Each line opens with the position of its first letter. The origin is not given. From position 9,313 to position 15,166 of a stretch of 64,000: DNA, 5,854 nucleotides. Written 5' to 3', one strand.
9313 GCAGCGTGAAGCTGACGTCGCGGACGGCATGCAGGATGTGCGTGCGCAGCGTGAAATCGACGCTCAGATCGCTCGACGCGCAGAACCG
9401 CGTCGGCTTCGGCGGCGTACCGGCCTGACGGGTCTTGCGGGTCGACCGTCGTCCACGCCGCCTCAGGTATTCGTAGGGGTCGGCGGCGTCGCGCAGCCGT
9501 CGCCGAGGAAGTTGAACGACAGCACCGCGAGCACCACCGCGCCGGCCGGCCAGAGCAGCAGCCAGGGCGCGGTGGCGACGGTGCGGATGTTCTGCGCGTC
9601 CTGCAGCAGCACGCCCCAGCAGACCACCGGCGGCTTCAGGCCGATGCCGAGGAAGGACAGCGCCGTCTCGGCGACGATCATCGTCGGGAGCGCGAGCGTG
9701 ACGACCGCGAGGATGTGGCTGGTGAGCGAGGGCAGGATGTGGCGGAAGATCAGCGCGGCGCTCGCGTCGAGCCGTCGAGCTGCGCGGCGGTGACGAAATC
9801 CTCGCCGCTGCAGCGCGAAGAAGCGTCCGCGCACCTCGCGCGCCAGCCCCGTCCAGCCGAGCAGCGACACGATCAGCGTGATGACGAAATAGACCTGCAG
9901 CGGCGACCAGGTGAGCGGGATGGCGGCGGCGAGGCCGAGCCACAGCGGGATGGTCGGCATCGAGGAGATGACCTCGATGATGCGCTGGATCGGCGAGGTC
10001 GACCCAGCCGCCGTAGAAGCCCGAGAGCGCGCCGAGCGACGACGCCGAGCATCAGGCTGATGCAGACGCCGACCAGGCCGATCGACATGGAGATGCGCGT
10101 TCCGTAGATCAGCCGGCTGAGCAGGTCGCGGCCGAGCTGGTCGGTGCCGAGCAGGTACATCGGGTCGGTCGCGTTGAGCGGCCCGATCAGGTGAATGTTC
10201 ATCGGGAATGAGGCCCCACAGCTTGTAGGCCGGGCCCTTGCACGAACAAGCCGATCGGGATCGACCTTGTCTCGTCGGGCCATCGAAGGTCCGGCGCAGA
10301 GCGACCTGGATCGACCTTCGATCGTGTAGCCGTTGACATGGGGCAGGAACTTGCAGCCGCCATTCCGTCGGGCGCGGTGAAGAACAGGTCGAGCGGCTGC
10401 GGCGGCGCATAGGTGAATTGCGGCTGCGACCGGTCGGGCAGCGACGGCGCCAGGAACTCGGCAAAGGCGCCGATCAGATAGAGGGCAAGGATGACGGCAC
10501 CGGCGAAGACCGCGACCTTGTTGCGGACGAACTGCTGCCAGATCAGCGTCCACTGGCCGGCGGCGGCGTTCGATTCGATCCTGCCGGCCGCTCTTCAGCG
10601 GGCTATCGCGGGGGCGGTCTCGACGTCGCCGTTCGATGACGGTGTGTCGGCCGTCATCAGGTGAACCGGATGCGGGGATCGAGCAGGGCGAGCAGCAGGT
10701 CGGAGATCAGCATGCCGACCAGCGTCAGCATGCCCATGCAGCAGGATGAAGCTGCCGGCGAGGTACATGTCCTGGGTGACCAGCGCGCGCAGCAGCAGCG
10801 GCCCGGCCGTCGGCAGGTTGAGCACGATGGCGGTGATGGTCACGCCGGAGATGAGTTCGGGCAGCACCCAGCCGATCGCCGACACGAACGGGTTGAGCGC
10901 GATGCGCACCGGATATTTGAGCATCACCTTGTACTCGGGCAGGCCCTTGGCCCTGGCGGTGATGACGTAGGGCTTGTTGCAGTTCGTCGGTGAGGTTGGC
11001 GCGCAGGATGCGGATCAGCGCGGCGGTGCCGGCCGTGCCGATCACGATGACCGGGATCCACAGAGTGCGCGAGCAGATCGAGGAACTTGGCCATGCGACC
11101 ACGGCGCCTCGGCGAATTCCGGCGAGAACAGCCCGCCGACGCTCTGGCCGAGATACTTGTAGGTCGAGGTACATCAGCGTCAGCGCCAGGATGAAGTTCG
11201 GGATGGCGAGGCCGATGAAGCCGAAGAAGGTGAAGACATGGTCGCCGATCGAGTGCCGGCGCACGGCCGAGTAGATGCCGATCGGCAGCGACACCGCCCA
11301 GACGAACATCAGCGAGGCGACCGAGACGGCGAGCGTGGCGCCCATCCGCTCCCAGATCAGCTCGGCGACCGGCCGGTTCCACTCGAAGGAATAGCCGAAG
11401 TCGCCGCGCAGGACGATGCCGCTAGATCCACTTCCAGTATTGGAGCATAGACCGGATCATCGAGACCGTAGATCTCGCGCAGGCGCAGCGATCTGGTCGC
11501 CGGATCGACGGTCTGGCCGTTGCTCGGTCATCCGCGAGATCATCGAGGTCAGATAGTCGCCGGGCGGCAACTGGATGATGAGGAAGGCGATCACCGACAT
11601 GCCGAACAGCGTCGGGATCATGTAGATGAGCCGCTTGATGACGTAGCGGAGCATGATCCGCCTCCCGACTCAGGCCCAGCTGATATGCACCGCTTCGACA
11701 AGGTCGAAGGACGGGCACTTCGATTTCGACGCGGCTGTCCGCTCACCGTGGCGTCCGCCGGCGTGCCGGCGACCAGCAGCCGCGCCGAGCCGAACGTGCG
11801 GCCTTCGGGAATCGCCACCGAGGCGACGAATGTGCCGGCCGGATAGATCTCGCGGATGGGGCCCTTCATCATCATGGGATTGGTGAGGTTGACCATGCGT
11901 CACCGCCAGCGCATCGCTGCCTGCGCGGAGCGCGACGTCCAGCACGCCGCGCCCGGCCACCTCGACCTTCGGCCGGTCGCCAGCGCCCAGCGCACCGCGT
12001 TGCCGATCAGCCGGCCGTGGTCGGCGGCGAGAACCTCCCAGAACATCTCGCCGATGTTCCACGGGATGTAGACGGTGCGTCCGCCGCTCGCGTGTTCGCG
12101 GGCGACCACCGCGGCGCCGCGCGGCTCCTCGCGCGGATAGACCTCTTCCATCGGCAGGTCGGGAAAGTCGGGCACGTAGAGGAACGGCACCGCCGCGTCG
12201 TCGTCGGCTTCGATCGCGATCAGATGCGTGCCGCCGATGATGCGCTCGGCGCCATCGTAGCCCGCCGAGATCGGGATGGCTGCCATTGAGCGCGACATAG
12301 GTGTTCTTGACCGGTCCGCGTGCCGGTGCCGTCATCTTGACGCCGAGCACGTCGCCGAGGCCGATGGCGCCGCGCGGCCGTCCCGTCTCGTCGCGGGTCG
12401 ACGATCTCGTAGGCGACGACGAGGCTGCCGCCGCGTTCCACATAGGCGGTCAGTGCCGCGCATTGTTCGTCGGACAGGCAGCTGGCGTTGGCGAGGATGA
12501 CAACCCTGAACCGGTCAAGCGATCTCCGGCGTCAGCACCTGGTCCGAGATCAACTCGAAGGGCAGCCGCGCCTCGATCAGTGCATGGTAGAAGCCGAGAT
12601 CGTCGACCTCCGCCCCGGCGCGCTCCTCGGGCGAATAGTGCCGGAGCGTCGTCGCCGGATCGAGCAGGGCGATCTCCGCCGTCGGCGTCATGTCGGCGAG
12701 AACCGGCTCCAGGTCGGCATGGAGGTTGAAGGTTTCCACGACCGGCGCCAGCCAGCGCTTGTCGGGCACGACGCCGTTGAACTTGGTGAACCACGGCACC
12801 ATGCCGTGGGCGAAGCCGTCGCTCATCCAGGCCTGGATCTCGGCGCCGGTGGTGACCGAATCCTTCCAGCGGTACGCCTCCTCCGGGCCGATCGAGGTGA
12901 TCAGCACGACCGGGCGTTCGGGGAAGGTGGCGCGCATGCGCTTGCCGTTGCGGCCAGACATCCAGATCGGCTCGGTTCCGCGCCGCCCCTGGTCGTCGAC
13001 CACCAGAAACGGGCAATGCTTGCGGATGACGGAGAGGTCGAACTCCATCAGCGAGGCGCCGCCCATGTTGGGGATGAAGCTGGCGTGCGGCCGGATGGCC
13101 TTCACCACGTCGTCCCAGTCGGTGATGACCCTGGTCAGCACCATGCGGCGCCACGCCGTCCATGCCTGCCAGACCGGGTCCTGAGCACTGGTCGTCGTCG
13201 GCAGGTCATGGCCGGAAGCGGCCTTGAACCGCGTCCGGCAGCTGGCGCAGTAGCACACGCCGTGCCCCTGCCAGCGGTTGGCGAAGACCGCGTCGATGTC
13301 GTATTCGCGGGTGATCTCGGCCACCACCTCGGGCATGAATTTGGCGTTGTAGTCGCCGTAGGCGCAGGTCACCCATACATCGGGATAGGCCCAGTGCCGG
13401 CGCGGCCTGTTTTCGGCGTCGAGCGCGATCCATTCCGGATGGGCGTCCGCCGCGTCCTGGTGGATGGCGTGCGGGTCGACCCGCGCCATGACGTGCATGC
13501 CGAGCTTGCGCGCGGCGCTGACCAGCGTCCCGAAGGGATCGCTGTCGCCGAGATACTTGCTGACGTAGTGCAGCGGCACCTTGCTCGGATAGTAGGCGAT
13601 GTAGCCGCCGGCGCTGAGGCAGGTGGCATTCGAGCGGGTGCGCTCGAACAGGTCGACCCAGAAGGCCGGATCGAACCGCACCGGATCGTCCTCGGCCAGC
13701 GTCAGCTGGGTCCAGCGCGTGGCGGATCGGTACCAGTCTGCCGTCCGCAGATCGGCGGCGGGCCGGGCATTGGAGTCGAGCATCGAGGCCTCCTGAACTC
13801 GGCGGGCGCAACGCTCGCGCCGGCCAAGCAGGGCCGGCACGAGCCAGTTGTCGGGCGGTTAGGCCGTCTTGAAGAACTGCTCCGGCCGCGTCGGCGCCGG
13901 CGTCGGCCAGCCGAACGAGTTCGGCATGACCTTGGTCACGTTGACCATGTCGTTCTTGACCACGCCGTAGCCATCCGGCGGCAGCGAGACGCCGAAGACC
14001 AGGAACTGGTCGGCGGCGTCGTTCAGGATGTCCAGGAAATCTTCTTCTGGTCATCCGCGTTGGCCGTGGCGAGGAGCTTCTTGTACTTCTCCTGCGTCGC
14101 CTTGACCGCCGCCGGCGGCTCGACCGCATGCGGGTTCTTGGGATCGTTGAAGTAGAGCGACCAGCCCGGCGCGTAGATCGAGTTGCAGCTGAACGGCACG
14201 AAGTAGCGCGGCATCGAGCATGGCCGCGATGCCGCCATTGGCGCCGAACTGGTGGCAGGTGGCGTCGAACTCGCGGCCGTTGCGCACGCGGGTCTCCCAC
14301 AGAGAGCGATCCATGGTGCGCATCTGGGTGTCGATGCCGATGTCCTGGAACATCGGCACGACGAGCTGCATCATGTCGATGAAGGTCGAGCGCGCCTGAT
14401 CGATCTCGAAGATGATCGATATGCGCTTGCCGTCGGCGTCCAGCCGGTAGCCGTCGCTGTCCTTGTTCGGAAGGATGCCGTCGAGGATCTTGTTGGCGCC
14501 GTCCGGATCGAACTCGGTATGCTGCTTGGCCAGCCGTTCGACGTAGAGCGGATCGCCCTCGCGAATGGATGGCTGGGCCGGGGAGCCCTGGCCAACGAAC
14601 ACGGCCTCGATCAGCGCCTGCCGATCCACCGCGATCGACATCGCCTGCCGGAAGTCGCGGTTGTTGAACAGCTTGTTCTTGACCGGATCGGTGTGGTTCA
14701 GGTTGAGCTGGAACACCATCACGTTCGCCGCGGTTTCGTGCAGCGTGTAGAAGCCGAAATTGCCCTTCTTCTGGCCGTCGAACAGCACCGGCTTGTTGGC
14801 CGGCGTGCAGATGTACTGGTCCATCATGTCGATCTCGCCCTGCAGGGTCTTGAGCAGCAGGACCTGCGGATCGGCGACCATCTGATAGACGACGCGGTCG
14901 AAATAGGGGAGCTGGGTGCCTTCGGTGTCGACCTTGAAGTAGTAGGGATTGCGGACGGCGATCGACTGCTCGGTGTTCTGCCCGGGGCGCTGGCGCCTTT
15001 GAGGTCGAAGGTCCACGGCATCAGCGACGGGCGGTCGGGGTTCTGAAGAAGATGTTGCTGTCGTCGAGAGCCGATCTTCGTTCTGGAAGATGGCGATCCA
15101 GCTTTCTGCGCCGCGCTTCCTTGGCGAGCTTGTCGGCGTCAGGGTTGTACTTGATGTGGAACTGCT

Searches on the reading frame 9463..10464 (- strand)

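Call 64: search_protein_families(library=pfam, proteins=[window:9463-10464:-], max_evalue=0.001)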
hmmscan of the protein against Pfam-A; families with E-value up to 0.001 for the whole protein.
window:9463-10464:- (333 aa): 1 family
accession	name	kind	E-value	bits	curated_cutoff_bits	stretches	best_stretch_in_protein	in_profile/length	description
PF00528.27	BPD_transp_1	-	6.2e-12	46.1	26.4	1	159-323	20-173/184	Binding-protein-dependent transport system inner membrane component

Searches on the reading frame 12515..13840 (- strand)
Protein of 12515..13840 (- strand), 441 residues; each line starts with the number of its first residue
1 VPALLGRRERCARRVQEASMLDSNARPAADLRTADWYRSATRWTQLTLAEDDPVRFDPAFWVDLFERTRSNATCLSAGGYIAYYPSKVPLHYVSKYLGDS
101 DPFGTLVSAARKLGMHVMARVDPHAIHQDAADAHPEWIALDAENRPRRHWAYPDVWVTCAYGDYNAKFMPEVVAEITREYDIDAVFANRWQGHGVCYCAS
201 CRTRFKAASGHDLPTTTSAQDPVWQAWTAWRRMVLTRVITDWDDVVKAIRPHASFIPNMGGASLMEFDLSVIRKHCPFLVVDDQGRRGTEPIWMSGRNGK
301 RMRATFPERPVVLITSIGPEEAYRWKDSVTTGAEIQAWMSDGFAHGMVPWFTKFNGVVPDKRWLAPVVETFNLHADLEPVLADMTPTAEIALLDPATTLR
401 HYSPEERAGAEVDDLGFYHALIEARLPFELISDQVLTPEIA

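Call 33: search_protein_families(library=pfam, proteins=[window:12515-13840:-], max_evalue=0.001)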
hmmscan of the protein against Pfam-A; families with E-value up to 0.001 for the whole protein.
window:12515-13840:- (441 aa): 2 families
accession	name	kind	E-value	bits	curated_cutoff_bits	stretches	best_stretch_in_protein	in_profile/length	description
PF14871.12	GHL6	-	6.3e-13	49.5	35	1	62-188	6-131/132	Hypothetical glycosyl hydrolase 6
PF02638.21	GHL10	-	2.5e-07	30.6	27.9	1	95-254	62-224/311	Glycosyl hydrolase-like 10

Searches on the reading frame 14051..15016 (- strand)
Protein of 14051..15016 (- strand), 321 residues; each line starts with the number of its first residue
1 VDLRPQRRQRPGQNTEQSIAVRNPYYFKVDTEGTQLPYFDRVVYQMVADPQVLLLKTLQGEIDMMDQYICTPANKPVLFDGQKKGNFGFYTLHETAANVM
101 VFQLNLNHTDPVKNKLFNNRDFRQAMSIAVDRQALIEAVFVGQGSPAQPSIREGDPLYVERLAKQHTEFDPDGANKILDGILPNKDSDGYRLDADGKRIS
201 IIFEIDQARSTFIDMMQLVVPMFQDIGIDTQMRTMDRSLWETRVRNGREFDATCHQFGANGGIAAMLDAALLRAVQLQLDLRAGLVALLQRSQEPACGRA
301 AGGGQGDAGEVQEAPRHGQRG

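Call 33: search_protein_families(library=pfam, proteins=[window:14051-15016:-], max_evalue=0.001)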
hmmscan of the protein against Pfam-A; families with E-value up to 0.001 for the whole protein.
window:14051-15016:- (321 aa): 1 family
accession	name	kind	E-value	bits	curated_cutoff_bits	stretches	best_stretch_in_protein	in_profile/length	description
PF00496.27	SBP_bac_5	-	2.5e-35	122.7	32.4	1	16-260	130-349/368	Bacterial extracellular solute-binding proteins, family 5 Middle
